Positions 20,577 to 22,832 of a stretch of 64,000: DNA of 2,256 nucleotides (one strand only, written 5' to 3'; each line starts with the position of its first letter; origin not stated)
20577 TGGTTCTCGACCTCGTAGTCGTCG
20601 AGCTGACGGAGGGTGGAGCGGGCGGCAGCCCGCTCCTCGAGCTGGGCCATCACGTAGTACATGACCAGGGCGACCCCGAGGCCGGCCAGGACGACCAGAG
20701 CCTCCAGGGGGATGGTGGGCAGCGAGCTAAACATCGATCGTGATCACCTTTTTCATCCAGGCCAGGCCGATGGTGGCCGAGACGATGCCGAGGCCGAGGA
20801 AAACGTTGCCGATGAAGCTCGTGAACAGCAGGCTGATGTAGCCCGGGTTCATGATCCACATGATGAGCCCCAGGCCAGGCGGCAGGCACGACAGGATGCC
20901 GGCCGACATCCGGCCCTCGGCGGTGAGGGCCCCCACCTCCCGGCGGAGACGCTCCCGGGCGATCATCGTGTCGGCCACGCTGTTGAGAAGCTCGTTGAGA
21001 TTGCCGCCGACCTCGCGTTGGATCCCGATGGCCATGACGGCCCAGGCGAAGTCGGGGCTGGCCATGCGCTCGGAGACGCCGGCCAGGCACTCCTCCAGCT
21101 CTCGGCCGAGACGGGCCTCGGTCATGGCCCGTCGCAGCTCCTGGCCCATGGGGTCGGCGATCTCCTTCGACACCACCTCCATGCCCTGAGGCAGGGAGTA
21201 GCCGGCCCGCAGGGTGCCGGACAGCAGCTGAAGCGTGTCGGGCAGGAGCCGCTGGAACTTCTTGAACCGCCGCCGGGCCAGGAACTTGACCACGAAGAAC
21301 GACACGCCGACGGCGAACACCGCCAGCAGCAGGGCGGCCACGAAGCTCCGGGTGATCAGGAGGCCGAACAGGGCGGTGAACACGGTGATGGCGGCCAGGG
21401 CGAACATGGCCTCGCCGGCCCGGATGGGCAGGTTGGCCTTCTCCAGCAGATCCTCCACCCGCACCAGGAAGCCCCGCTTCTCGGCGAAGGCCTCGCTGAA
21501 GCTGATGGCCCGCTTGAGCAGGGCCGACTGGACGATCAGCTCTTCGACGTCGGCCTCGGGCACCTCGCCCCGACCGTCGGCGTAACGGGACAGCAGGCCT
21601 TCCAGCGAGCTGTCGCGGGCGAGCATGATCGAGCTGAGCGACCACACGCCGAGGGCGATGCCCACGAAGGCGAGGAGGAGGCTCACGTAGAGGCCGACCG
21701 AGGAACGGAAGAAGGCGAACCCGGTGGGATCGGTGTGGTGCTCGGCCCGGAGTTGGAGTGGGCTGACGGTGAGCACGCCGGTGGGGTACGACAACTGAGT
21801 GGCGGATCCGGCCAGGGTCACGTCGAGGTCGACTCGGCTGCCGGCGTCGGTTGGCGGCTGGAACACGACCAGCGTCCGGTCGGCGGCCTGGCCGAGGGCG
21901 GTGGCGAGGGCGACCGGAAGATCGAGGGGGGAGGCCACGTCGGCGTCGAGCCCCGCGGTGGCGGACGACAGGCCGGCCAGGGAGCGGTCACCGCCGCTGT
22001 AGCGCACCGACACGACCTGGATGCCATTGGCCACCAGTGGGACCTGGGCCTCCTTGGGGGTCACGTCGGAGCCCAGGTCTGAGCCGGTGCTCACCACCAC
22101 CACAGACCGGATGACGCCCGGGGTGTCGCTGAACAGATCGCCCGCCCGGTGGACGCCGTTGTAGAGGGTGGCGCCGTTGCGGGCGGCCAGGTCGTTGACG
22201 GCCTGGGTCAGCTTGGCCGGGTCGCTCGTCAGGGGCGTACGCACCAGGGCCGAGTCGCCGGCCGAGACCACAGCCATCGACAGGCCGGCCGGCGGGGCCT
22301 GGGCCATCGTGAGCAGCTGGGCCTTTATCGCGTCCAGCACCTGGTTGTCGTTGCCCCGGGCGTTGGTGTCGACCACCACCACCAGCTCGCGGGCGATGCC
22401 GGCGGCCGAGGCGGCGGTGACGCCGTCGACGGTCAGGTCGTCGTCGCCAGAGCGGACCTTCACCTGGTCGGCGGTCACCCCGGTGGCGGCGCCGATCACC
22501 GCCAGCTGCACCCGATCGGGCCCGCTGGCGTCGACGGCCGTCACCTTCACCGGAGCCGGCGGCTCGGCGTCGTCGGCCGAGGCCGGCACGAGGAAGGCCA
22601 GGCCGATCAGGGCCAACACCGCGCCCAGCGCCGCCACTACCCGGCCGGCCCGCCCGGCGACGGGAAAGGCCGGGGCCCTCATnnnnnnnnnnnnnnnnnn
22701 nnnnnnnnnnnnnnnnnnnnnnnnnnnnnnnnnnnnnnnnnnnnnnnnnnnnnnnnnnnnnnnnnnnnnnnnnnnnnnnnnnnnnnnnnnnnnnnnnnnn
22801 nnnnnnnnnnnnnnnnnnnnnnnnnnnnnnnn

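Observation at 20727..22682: TadB platform protein fused to a secreted vWA-like domain with a degenerate MIDAS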

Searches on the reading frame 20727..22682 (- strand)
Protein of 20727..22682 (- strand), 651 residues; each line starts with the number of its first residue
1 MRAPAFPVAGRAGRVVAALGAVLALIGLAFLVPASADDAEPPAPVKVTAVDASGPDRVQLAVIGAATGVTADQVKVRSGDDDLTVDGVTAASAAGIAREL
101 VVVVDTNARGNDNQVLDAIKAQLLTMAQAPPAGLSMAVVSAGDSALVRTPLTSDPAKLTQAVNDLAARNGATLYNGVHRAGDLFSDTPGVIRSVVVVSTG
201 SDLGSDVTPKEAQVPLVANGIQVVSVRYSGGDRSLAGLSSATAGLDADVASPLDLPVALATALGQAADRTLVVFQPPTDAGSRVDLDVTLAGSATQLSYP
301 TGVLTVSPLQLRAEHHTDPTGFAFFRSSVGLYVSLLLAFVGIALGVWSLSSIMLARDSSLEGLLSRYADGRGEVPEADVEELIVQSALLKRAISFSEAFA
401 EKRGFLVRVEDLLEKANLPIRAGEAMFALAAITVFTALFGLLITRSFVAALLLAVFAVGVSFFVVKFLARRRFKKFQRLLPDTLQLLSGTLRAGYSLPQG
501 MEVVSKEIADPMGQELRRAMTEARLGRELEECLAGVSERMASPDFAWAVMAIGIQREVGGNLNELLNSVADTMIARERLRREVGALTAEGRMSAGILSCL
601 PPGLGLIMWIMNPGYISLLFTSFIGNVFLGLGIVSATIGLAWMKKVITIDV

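Call 7: search_protein_families(library=pfam, proteins=[window:20727-22682:-], max_evalue=1)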
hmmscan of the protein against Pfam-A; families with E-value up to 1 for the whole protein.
window:20727-22682:- (651 aa): 3 families
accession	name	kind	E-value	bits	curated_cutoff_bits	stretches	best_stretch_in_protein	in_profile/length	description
PF00482.28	T2SSF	-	1.7e-17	64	25.2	1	484-608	2-123/125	Type II secretion system (T2SS), protein F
PF13519.12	VWA_2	-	7.9e-08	33.3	27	1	100-199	1-105/107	von Willebrand factor type A domain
PF01266.30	DAO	-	0.0018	18.3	27.9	1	109-226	112-231/353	FAD dependent oxidoreductase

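Call 8: search_protein_families(library=ncbifam, proteins=[window:20727-22682:-], max_evalue=1)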
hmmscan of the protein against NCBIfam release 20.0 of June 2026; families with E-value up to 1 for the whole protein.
window:20727-22682:- (651 aa): 2 families
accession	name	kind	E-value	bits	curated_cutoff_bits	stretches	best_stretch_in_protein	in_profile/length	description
NF046075.1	UpsF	equivalog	7.7e-05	21.6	400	1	437-582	271-413/484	membrane pilin protein UpsF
TIGR03436.1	acidobact_VWFA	subfamily_domain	0.00094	18.7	81.25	1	95-172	64-156/324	VWA domain-containing protein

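Call 9: find_homologous_proteins(query=window:20727-22682:-)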
Query window:20727-22682:- (651 aa): 197 proteins with E <= 0.001 among 8000 candidates; the best 120 are listed.
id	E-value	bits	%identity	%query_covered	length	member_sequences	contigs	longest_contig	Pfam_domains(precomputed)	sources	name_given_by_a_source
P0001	0.0e+0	1365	100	100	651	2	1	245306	PF13519.13,PF00482.29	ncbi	-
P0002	0.0e+0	1268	93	100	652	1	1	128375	PF13519.13,PF00482.29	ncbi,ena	-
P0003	0.0e+0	1241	90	98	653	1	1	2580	PF13519.13,PF00482.29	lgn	-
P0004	0.0e+0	1229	90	100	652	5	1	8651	PF13519.13,PF00482.29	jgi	-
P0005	0.0e+0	1220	89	100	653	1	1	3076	PF13519.13,PF00482.29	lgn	-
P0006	0.0e+0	1215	88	100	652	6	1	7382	PF13519.13,PF00482.29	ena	-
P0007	1.6e-276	937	71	100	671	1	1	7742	PF13519.13,PF00482.29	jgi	jgi:tight adherence protein B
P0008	7.3e-239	812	67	94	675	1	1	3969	PF00482.29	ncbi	-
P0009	3.6e-229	780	62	95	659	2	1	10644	PF13519.13,PF00482.29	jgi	jgi:tight adherence protein B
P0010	1.8e-218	745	58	98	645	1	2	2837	PF13519.13,PF00482.29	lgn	-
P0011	1.6e-215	735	60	95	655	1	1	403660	PF13519.13,PF00482.29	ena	-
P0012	2.8e-214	731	60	93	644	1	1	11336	PF13519.13,PF00482.29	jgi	jgi:tight adherence protein B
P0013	1.8e-211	722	59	93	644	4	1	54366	PF13519.13,PF00482.29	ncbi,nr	ncbi:MAG: hypothetical protein GY939_13590 [Actinomycetia bacterium]|nr:hypothetical protein [Actino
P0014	6.5e-206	704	55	97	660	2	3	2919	PF00482.29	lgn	-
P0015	6.9e-206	704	57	99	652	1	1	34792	PF13519.13,PF00482.29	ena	-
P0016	7.2e-205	700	56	95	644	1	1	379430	PF13519.13,PF00482.29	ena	-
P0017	1.2e-203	696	56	98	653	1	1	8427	PF13519.13,PF00482.29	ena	-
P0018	1.3e-203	696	56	98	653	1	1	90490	PF13519.13,PF00482.29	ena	-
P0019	3.8e-202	691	58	93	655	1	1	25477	PF13519.13,PF00482.29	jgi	jgi:tight adherence protein B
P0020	5.1e-201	688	57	93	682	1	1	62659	PF13768.13,PF13519.13,PF00482.29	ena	-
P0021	4.9e-200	684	56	95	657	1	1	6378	PF13519.13,PF00482.29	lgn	-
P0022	1.7e-198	679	60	85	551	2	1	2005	PF13519.13,PF00482.29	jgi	jgi:tight adherence protein B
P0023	6.3e-198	677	56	98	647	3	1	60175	PF13519.13,PF00482.29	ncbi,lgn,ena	-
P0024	3.0e-196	672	55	94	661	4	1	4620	PF13519.13,PF00482.29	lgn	-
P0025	7.7e-195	667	58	87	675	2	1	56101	PF00092.35,PF13519.13,PF00482.29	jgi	jgi:tight adherence protein B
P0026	1.1e-192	660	57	95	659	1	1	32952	PF13519.13,PF00482.29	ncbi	ncbi:MAG: type II secretion system F family protein [Acidimicrobiales bacterium]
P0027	2.7e-191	655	53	94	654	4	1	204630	PF00482.29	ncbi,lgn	ncbi:MAG: type II secretion system F family protein [Actinomycetota bacterium]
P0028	3.6e-190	652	57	85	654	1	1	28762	PF00482.29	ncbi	-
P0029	7.9e-189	647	53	94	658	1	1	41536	PF13519.13,PF00482.29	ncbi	ncbi:MAG: type II secretion system F family protein [Actinomycetota bacterium]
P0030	7.3e-187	641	54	94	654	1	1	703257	PF00482.29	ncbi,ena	-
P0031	7.7e-186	637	55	98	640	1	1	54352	PF13519.13,PF00482.29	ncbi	ncbi:MAG: type II secretion system F family protein [Acidimicrobiales bacterium]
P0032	4.0e-185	635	55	94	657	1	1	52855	PF13519.13,PF00482.29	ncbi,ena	-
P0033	1.2e-179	617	52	93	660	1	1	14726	PF13519.13,PF00482.29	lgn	-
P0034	7.0e-178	611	65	70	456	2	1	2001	PF00482.29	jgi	jgi:tight adherence protein B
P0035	1.3e-175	604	51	98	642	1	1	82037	PF13519.13,PF00482.29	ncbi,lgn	ncbi:MAG: type II secretion system F family protein [Actinomycetota bacterium]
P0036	1.0e-168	581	67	64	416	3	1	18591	PF00482.29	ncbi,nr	ncbi:MAG: type II secretion system F family protein, partial [Acidimicrobiia bacterium]|nr:type II s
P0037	1.2e-168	581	54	87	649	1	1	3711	PF00482.29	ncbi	ncbi:MAG: type II secretion system F family protein, partial [Actinomycetota bacterium]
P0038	3.9e-167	576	48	93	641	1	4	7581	PF13768.13,PF13519.13,PF00482.29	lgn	-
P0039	4.3e-167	575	50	97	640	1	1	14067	PF13768.13,PF13519.13,PF00482.29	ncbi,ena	-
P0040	1.7e-165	570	49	98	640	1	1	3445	PF13768.13,PF13519.13,PF00482.29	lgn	-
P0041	1.0e-164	568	49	97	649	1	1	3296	PF13519.13,PF00482.29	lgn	-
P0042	1.2e-164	567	48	99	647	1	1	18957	PF00482.29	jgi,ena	-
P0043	1.3e-164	567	49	97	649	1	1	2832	PF13519.13,PF00482.29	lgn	-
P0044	1.0e-163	564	47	95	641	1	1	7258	PF13768.13,PF13519.13,PF00482.29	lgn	-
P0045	4.4e-162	559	48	95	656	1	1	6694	PF13519.13,PF00482.29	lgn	-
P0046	1.2e-160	554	47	95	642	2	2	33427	PF13519.13,PF00482.29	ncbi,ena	-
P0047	1.1e-159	551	49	98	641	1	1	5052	PF00092.35,PF13519.13,PF00482.29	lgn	-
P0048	1.7e-159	550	48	97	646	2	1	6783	PF13519.13,PF00482.29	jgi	jgi:tight adherence protein B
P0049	4.3e-159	549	47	95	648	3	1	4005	PF13519.13,PF00482.29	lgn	-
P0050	1.5e-158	547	46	96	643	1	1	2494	PF13519.13,PF00482.29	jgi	jgi:tight adherence protein B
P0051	1.8e-158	547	47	95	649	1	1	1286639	PF13768.13,PF13519.13,PF00482.29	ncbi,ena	-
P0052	6.3e-158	545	46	98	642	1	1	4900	PF13519.13,PF00482.29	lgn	-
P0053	1.3e-157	544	47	95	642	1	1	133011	PF13519.13,PF00482.29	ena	-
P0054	1.8e-157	544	48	98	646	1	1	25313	PF13519.13,PF00482.29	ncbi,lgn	-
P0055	2.8e-157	543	46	98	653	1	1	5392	PF00482.29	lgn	-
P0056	1.8e-156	540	51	87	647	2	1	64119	PF13519.13,PF00482.29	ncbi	ncbi:MAG: type II secretion system F family protein [Acidimicrobiales bacterium]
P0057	8.5e-155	535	47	97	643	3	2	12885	PF00092.35,PF13519.13,PF00482.29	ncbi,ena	-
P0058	5.4e-153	529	48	95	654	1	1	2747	PF13519.13,PF00482.29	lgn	-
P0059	4.8e-152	526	46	94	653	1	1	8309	PF00482.29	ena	-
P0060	2.9e-150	520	48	95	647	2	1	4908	PF13519.13,PF00482.29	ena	-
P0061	3.5e-149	516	46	93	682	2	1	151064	PF13768.13,PF00092.35,PF13519.13,PF00482.29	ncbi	-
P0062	3.7e-148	513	44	94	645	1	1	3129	PF00092.35,PF13519.13,PF00482.29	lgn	-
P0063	4.4e-148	513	46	100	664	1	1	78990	PF00092.35,PF00482.29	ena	-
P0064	7.3e-148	512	45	94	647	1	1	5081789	PF13519.13,PF00482.29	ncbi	ncbi:MAG: type II secretion system F family protein [Acidimicrobiales bacterium]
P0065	1.6e-147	511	44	95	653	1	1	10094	PF13519.13,PF00482.29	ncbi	-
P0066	3.3e-146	506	45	95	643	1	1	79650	PF00092.35,PF13519.13,PF00482.29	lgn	-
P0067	1.5e-145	504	48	95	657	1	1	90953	PF00482.29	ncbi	ncbi:MAG: type II secretion system F family protein [Actinomycetota bacterium]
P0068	4.6e-145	503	45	94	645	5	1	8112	PF00092.35,PF13519.13,PF00482.29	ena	-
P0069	8.8e-145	502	45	98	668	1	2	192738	PF13768.13,PF00092.35,PF13519.13,PF00482.29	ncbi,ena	-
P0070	1.7e-143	498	48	89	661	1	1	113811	PF00482.29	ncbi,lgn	-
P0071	1.0e-142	495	43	93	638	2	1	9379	PF13519.13,PF00482.29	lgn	-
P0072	2.0e-142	494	44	94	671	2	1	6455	PF00092.35,PF13519.13,PF00482.29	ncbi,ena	-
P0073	2.7e-142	494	48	88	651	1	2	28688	PF13519.13,PF00482.29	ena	-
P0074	7.2e-142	492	45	96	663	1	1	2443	PF00482.29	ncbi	-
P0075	5.0e-141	489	44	94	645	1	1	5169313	PF13519.13,PF00482.29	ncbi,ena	-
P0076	1.1e-140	488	45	95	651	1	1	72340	PF00482.29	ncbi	-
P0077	3.2e-140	487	45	95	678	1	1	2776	PF00482.29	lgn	-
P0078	3.3e-140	487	46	96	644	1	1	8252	PF00482.29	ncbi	-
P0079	4.2e-140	486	55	71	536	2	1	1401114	PF13768.13,PF00092.35,PF13519.13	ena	-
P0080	1.9e-139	484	46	97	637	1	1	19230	PF13519.13,PF00482.29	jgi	jgi:tight adherence protein B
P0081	1.1e-138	482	44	95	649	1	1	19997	PF13519.13,PF00482.29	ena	-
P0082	8.6e-136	472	43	94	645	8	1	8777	PF13519.13,PF00482.29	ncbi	-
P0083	3.5e-134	467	46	90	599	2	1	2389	PF13519.13,PF00482.29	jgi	jgi:tight adherence protein B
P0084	1.7e-133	464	42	94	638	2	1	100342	PF00482.29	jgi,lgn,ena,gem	-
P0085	4.8e-133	463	47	79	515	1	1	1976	PF00482.29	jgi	jgi:tight adherence protein B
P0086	1.3e-124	435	55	61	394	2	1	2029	PF00482.29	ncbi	ncbi:MAG: type II secretion system F family protein, partial [Actinomycetota bacterium]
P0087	4.8e-123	430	61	41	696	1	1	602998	PF13768.13,PF13519.13,PF00482.29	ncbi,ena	-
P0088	2.1e-115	405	40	94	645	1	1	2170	PF00092.35,PF13519.13,PF00482.29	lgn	-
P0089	9.3e-114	399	40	95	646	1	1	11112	PF13519.13,PF00482.29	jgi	jgi:tight adherence protein B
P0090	1.2e-113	399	38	98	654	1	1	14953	PF00482.29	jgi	jgi:tight adherence protein B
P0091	2.3e-113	398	41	85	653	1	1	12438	PF00482.29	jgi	jgi:tight adherence protein B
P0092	1.1e-112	396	40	86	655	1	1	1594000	PF00482.29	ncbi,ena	-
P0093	2.1e-112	395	39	98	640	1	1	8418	PF13768.13,PF00092.35,PF13519.13,PF00482.29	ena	-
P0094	1.0e-111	393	40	97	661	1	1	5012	PF00092.35,PF13519.13,PF00482.29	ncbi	-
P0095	1.5e-111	392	41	98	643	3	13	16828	PF13768.13,PF00092.35,PF13519.13,PF00482.29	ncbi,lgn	-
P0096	4.0e-111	391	40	86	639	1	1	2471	PF00092.35,PF13519.13,PF00482.29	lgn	-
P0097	1.0e-110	389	40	93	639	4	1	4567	PF13768.13,PF00092.35,PF13519.13,PF00482.29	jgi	jgi:tight adherence protein B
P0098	1.3e-110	389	41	85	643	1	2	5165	PF00092.35,PF13519.13,PF00482.29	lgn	-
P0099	9.3e-110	386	39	95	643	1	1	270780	PF00092.35,PF13519.13,PF00482.29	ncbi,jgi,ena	-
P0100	5.4e-109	384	40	94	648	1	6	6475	PF00092.35,PF13519.13,PF00482.29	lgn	-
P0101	6.5e-109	383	39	93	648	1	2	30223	PF00092.35,PF13519.13,PF00482.29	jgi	jgi:tight adherence protein B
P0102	1.1e-108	383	40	85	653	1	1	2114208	PF00482.29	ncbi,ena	-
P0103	1.8e-108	382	39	93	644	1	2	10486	PF00092.35,PF13519.13,PF05762.21,PF00482.29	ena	-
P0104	2.4e-108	381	40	85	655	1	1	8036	PF00482.29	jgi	jgi:tight adherence protein B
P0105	6.5e-108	380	38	98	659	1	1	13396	PF00482.29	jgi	jgi:tight adherence protein B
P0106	1.1e-107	379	38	95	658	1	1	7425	PF00482.29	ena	-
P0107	1.5e-107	379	40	85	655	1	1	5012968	PF00482.29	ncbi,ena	-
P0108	1.7e-107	379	40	86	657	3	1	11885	PF00482.29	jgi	jgi:tight adherence protein B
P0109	2.6e-107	378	38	98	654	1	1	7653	PF13519.13,PF00482.29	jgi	jgi:tight adherence protein B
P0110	7.9e-107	376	38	95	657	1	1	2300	PF00482.29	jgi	jgi:tight adherence protein B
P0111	1.5e-106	376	40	95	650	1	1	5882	PF13768.13,PF00092.35,PF13519.13,PF00482.29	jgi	jgi:tight adherence protein B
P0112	2.2e-106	375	38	95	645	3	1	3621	PF00092.35,PF13519.13,PF00482.29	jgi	jgi:tight adherence protein B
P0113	2.8e-106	375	38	99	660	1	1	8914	PF00482.29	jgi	jgi:tight adherence protein B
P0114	3.1e-106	374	38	93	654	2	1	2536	PF00092.35,PF13519.13,PF00482.29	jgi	jgi:tight adherence protein B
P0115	8.7e-106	373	37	97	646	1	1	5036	PF13519.13,PF00482.29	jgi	jgi:tight adherence protein B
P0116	1.5e-105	372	38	99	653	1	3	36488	PF13519.13,PF00482.29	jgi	jgi:tight adherence protein B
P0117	2.4e-105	372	38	95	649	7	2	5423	PF00092.35,PF13519.13,PF00482.29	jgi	jgi:tight adherence protein B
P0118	2.6e-105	371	38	95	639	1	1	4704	PF00092.35,PF13519.13,PF00482.29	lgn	-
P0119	4.0e-105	371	36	98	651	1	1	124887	PF00092.35,PF13519.13,PF00482.29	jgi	jgi:tight adherence protein B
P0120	1.7e-104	369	40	79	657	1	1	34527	PF00482.29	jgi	jgi:tight adherence protein B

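Call 21: find_encoding_contigs(protein=P0001, flank=10000, max_places=3)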
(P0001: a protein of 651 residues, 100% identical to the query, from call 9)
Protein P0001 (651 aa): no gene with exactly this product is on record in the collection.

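Call 22: find_related_loci(query=A1, collection=genome_contigs, flank=10000)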
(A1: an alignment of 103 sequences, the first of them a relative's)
Query A1 (651 aa) in genome_contigs; peptide patterns used: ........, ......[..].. (x = any residue, [..] = any of these).
600 stretches matched a pattern (row limit reached: there are more); 591 encode a relative of the query (tblastn E <= 1e-3); the best 80 are kept; 80 distinct loci.
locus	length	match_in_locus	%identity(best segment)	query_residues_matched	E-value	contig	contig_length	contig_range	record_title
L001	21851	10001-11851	57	35-651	0e+0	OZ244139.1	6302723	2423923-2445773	MAG: Acidimicrobiales bacterium isolate 8a1916bf-604c-4c53-8aba-34c6369dc135 genome assembly, chromosome: 1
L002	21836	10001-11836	53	37-651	0e+0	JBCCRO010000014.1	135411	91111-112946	MAG: Actinomycetota bacterium isolate P01_D01_bin.34 k141_2726853_length_135411_cov_23.0505, whole genome shotgun sequen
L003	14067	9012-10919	50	19-651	3e-167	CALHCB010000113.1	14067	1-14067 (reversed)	MAG: uncultured Acidimicrobiales bacterium isolate R4_Bin_Bin_147_sub_1 genome assembly, contig: c_000003169180, whole g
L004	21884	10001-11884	49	32-650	7e-166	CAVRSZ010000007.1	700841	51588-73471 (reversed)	MAG: uncultured Acidimicrobiales bacterium isolate MFD09779.bin.1.250 genome assembly, contig: contig_7909, whole genome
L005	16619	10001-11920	45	14-651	2e-161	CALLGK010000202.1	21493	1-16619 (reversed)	MAG: uncultured Acidimicrobiales bacterium isolate R1_Bin_METABAT__190_1 genome assembly, contig: c_000000290972, whole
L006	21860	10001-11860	45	26-651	1e-157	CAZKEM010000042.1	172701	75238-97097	MAG TPA_asm: uncultured Acidimicrobiaceae bacterium isolate SRP114822_co4_80 genome assembly, contig: k141_1298692, whol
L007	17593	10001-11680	47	89-651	3e-155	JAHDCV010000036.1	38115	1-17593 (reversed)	MAG: Acidimicrobiales bacterium isolate MAG-142 ND_839, whole genome shotgun sequence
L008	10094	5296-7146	44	36-651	1e-155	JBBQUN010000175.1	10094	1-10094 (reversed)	MAG: Acidimicrobiales bacterium isolate Co_metawrap_1930 Cmw_1930_k141_24665110_length_10094_cov_20.9920, whole genome s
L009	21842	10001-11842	48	35-650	4e-155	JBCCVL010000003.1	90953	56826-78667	MAG: Actinomycetota bacterium isolate P01_E01_bin.37 k141_1034332_length_90953_cov_149.6072, whole genome shotgun sequen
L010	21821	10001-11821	45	45-651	2e-154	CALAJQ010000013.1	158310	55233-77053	MAG: uncultured Acidimicrobiales bacterium isolate L4_Bin_METABAT__47_1 genome assembly, contig: c_000000130410, whole g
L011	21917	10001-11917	44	17-651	4e-152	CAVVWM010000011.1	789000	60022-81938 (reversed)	MAG: uncultured Acidimicrobiales bacterium isolate MFD03551.bin.2.2 genome assembly, contig: contig_6874, whole genome s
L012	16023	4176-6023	46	40-651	6e-152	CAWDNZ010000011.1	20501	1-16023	MAG: uncultured Acidimicrobiales bacterium isolate MFD03551.bin.1.131 genome assembly, contig: contig_43123, whole genom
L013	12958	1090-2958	45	33-651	8e-149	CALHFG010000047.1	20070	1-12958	MAG: uncultured Acidimicrobiales bacterium isolate R2_Bin_METABAT__104_1 genome assembly, contig: c_000000883371, whole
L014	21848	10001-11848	45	32-651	3e-148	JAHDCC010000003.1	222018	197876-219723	MAG: Acidimicrobiales bacterium isolate MAG-125 RZ_124, whole genome shotgun sequence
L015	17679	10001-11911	46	19-651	6e-145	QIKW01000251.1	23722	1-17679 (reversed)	MAG: Acidimicrobiia bacterium isolate SZUA-35 Ga0063293_10001333, whole genome shotgun sequence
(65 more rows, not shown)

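Call 29: predict_structure(alignment_id=A1)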
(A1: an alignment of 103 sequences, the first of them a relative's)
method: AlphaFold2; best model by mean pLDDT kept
length: 651 residues; sequences in the alignment: 103
mean_pLDDT: 86.7   pTM: 0.54
mean pLDDT of the five models: 86.7, 86.5, 85.0, 84.2, 83.9
residues with pLDDT >= 90: 402; 70-90: 167; 50-70: 49; < 50: 33
segments of 3 or more residues with pLDDT < 50: 1-10, 31-38, 355-363
pLDDT, mean of each block of 10 residues (from residue 1): 41 69 72 50 92 96 94 95 97 97 94 90 97 97 96 98 96 98 96 98 97 97 97 96 96 95 97 93 94 95 96 72 62 76 71 48 50 53 67 76 84 92 91 92 84 89 93 95 95 95 97 96 96 95 94 90 89 90 84 84 88 89 88 87 77 52
secondary structure, 60 per line:
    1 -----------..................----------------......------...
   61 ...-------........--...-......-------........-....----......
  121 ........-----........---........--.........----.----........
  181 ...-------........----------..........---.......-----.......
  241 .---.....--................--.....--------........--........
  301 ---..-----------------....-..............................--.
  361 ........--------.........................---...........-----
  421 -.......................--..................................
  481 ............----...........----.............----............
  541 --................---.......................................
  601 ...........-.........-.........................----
elements in order: H12-29 E46-51 E58-63 E74-78 E81-83 E85-90 E98-105 H115-128 E134-141 E145-152 H155-163 H173-183 E191-198 H209-218 E222-228 H234-241 E245-249 H252-267 E270-274 E283-290 E293-300 H323-326 H328-357 H360-368 H377-401 H405-415 H422-444 H447-492 H497-507 H512-524 H529-540 H543-558 H562-611 H613-621 H623-647
